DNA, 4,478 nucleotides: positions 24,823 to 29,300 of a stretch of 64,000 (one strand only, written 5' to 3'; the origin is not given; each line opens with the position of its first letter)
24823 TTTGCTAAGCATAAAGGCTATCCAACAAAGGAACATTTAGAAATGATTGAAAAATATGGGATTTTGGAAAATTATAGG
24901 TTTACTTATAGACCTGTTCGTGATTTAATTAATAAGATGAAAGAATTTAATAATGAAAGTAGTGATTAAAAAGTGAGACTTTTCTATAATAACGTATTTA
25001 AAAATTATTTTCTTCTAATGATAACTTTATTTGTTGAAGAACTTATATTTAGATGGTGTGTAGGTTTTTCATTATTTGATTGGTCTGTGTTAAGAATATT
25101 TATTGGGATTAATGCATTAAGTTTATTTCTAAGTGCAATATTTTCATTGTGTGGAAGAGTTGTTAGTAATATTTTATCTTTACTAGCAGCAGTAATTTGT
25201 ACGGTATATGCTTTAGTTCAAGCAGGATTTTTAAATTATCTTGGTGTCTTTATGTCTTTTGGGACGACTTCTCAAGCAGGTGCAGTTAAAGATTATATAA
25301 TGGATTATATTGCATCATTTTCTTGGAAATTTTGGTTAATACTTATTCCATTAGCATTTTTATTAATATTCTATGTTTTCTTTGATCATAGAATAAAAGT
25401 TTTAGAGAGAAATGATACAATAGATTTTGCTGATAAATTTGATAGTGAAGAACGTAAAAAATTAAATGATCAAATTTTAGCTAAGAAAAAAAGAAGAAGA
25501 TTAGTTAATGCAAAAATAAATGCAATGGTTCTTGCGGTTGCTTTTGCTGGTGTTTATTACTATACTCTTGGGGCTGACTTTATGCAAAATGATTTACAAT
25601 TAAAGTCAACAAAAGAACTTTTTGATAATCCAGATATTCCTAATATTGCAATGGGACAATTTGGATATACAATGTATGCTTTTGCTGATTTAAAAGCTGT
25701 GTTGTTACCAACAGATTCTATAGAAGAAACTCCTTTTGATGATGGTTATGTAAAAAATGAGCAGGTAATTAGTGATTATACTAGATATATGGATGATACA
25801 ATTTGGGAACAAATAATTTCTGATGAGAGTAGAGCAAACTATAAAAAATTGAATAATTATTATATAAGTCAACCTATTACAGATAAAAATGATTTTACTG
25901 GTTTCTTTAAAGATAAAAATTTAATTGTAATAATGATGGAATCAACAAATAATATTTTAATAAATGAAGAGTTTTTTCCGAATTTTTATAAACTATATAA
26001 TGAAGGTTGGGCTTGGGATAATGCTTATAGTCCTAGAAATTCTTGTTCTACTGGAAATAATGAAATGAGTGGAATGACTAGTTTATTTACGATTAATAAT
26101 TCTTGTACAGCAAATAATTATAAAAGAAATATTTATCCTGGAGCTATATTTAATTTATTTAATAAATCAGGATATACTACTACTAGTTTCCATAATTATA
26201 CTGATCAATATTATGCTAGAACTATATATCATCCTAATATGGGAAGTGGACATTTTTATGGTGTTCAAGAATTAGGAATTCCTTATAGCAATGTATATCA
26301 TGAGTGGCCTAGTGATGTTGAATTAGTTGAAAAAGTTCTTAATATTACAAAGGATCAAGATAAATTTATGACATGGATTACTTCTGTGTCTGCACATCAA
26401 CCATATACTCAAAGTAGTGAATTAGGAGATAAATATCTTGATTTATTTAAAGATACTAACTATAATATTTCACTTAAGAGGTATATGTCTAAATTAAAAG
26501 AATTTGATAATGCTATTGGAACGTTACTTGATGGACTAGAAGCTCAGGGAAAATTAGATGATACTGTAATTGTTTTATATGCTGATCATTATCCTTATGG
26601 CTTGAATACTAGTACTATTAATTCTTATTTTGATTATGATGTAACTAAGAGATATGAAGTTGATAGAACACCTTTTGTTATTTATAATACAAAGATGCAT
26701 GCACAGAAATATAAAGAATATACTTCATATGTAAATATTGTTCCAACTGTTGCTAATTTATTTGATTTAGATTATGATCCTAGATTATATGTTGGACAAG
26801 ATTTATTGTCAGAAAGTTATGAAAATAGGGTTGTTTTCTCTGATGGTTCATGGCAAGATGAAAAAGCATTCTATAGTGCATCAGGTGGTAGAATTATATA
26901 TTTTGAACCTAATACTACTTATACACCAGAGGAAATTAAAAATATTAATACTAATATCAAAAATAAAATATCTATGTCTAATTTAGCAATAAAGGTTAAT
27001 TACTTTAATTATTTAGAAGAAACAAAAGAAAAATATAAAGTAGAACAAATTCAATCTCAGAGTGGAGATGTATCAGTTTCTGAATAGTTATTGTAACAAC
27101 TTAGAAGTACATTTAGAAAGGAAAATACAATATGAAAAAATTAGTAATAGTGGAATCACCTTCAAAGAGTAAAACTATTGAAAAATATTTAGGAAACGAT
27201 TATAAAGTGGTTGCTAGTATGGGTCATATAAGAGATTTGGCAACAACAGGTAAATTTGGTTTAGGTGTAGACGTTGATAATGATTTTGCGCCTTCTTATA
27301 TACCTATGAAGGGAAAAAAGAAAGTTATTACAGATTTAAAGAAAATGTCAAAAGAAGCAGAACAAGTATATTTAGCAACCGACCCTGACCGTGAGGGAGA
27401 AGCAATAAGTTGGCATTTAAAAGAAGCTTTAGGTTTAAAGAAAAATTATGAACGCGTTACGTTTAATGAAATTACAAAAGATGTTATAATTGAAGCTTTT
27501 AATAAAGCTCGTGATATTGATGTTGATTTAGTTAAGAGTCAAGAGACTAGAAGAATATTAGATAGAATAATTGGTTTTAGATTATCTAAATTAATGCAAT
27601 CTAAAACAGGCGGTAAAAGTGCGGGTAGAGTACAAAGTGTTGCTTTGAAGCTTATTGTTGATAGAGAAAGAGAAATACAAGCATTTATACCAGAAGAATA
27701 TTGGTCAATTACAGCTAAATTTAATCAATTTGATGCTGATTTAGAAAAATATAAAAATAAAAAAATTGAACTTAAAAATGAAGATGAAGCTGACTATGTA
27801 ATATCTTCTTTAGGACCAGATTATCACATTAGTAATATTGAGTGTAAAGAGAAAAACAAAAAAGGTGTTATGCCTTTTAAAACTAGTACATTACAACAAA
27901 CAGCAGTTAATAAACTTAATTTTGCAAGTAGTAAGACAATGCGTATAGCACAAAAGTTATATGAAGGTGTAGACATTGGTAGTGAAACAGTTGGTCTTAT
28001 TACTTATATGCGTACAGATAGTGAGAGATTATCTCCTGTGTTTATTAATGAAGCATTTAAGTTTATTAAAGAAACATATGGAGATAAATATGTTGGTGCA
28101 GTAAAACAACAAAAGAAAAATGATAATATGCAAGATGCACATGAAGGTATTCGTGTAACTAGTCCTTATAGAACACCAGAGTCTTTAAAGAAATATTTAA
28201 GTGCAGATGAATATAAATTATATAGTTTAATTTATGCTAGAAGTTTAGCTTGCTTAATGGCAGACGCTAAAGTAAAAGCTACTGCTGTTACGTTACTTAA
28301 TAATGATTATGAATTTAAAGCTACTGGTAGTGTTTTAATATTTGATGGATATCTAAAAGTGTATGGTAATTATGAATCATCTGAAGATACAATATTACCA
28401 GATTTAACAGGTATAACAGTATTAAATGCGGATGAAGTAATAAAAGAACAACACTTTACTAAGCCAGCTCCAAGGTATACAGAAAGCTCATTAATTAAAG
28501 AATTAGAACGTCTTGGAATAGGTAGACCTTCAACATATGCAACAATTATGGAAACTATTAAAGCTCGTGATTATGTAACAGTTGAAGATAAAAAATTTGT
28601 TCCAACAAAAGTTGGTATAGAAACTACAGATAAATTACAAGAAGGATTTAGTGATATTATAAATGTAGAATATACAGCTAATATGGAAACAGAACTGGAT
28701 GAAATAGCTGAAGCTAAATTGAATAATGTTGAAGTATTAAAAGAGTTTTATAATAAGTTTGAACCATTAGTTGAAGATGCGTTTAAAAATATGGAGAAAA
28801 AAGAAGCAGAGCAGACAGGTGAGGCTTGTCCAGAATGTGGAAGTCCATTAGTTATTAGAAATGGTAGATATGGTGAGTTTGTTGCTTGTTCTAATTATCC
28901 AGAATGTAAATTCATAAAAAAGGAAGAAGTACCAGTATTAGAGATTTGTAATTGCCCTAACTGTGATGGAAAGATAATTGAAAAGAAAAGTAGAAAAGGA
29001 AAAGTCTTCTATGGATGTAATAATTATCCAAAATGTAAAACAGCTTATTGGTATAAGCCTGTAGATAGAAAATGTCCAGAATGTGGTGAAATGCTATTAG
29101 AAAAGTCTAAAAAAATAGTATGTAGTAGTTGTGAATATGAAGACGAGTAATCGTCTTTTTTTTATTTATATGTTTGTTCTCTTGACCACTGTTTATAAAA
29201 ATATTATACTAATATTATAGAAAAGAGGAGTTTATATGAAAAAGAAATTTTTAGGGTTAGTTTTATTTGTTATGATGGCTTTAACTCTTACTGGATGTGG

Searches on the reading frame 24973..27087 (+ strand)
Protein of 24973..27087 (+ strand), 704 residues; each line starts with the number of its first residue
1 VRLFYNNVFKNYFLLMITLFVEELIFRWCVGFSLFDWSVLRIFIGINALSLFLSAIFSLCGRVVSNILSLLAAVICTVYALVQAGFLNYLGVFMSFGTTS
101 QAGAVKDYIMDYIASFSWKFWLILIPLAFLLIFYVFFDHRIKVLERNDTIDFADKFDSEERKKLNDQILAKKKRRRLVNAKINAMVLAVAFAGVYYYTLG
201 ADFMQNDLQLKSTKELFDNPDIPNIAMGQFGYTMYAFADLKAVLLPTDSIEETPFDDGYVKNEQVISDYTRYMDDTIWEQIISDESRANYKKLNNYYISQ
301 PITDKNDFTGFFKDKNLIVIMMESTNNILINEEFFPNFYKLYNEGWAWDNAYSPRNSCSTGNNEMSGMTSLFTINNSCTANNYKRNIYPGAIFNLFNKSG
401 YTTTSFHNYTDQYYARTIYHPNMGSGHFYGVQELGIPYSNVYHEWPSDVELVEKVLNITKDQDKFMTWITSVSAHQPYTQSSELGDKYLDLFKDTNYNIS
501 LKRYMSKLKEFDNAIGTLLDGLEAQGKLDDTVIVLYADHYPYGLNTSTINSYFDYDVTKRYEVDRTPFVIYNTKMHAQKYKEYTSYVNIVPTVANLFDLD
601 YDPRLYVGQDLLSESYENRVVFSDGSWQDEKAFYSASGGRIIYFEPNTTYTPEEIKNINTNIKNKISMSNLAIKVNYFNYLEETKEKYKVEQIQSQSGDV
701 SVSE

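Call 33: search_protein_families(library=pfam, proteins=[window:24973-27087:+], max_evalue=0.0001)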
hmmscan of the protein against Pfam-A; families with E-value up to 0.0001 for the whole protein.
window:24973-27087:+ (704 aa): 1 family
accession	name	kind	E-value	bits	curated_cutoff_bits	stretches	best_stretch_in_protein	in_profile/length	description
PF00884.28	Sulfatase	-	3.5e-26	92.6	25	1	315-598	1-300/301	Sulfatase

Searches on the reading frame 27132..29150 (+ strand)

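Call 33: search_protein_families(library=pfam, proteins=[window:27132-29150:+], max_evalue=0.0001)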
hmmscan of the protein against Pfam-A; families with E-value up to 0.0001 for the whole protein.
window:27132-29150:+ (672 aa): 3 families
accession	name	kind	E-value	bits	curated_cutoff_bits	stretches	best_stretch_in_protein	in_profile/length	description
PF01131.25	Topoisom_bac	-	4.8e-119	398.5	35.1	1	129-537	2-411/411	DNA topoisomerase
PF01396.24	Zn_ribbon_Top1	-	1e-29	102.5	32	2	564-598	2-36/39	Topoisomerase DNA binding C4 zinc finger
PF01751.28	Toprim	-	4.6e-25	88.1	23.1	1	3-114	1-96/96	Toprim domain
